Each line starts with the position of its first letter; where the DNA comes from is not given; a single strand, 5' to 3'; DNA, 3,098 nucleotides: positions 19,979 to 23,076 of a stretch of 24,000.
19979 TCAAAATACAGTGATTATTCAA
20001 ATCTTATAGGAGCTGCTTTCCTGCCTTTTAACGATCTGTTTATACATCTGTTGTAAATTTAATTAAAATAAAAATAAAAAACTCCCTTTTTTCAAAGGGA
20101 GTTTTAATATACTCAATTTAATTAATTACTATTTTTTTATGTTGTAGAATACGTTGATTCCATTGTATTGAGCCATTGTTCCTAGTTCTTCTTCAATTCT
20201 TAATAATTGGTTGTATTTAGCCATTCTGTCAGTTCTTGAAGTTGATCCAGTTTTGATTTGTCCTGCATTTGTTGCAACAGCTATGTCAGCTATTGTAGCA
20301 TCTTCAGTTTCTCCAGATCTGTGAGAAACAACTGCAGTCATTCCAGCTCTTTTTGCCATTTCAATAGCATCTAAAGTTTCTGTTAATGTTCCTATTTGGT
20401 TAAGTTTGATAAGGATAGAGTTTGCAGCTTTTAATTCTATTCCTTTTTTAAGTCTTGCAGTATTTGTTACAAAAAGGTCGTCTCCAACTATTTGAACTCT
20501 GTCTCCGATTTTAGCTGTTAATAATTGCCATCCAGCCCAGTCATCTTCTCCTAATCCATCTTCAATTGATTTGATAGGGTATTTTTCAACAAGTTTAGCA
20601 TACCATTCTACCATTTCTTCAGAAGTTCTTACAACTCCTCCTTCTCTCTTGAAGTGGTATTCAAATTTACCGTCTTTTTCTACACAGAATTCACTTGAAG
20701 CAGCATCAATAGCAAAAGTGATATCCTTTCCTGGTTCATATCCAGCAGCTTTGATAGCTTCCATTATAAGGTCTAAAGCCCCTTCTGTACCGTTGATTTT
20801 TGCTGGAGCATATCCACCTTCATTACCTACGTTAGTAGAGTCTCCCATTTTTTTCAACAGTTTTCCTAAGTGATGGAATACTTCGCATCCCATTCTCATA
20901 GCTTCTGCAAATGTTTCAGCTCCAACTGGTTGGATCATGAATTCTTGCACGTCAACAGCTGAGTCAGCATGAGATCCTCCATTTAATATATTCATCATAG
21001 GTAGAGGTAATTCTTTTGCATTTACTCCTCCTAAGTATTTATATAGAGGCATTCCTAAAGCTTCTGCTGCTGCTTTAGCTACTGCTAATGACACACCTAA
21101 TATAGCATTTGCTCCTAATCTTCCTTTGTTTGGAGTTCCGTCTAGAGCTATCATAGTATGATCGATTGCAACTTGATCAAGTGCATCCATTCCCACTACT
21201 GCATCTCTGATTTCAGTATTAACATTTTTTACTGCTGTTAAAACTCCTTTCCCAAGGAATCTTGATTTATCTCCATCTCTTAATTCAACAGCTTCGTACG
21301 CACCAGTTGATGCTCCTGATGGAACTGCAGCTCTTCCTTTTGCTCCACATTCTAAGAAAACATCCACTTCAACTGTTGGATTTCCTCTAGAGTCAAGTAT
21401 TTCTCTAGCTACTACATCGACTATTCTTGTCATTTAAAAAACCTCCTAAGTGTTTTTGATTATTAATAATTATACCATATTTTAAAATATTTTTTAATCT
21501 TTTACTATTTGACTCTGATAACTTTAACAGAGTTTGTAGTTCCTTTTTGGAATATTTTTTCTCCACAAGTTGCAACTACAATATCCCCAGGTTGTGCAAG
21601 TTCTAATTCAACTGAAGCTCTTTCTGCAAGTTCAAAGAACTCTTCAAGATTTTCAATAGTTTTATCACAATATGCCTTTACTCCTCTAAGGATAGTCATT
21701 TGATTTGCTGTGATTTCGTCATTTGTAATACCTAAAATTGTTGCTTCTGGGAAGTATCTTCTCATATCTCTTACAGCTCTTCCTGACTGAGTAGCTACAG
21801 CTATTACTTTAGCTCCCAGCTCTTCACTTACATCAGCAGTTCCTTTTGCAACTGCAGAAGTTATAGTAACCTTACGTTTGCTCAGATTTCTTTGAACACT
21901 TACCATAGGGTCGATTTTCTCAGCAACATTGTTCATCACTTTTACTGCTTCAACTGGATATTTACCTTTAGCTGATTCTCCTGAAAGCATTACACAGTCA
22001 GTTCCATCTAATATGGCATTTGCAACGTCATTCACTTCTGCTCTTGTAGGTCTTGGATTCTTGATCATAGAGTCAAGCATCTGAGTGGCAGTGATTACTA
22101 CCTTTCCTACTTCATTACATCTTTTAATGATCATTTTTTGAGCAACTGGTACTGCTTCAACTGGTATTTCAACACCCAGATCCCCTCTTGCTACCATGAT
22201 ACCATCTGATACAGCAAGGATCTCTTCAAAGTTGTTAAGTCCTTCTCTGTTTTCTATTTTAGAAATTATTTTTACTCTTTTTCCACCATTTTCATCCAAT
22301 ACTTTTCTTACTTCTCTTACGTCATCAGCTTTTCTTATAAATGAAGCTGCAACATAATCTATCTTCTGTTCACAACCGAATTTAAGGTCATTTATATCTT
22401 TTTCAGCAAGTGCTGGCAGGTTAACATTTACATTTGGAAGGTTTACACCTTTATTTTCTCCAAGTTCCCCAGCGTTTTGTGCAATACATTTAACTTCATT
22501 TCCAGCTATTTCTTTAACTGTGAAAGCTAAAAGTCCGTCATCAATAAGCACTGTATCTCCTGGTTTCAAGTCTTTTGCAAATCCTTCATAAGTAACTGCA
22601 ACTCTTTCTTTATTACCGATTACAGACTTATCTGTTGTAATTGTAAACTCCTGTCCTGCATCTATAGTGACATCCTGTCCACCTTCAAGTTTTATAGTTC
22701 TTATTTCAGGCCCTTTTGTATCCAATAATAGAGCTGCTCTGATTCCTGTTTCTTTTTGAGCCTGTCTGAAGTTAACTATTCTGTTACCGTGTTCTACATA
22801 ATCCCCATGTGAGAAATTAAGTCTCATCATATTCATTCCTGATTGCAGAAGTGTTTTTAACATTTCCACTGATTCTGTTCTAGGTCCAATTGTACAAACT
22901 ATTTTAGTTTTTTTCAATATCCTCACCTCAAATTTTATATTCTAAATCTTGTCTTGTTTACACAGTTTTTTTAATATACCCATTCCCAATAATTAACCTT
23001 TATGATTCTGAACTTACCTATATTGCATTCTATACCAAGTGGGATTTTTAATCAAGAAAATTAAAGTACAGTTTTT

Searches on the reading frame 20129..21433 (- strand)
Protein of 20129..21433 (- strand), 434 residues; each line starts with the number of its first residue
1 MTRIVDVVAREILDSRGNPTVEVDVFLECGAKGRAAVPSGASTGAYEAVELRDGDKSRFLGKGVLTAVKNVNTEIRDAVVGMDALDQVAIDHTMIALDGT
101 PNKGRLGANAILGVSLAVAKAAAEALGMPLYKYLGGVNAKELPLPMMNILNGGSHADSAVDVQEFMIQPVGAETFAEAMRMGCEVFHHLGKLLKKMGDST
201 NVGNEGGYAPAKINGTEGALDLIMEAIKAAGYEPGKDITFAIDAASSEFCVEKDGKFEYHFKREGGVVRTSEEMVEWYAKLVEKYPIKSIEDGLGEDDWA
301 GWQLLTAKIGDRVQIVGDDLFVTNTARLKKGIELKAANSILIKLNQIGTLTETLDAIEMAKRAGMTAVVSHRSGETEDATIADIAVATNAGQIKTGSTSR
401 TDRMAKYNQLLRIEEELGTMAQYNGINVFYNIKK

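Call 20: search_protein_families(library=pfam, proteins=[window:20129-21433:-])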
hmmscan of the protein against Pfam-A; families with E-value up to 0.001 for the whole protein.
window:20129-21433:- (434 aa): 4 families
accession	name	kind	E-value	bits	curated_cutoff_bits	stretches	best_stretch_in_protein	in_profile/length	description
PF00113.28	Enolase_C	-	5.8e-131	436.6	21.5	1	141-430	3-294/296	Enolase, C-terminal TIM barrel domain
PF03952.21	Enolase_N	-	2.5e-61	206.1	35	1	4-134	1-131/131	Enolase, N-terminal domain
PF13378.12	MR_MLE_C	-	2.3e-08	34.5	29.4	1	205-392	12-175/219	Enolase C-terminal domain-like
PF07476.17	MAAL_C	-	5.4e-06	26.2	27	1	308-393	135-221/249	Methylaspartate ammonia-lyase C-terminus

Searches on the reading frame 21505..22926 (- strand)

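Call 20: search_protein_families(library=pfam, proteins=[window:21505-22926:-])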
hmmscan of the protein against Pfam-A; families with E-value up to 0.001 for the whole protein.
window:21505-22926:- (473 aa): 3 families
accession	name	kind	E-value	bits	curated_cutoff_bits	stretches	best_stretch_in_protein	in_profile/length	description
PF00224.27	PK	-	2.4e-145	484.2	30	1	5-328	2-328/328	Pyruvate kinase, barrel domain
PF02887.21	PK_C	-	1.2e-25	90.2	28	1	358-470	2-114/114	Pyruvate kinase, alpha/beta domain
PF03328.21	HpcH_HpaI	-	0.00022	21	25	1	166-305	66-209/221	HpcH/HpaI aldolase/citrate lyase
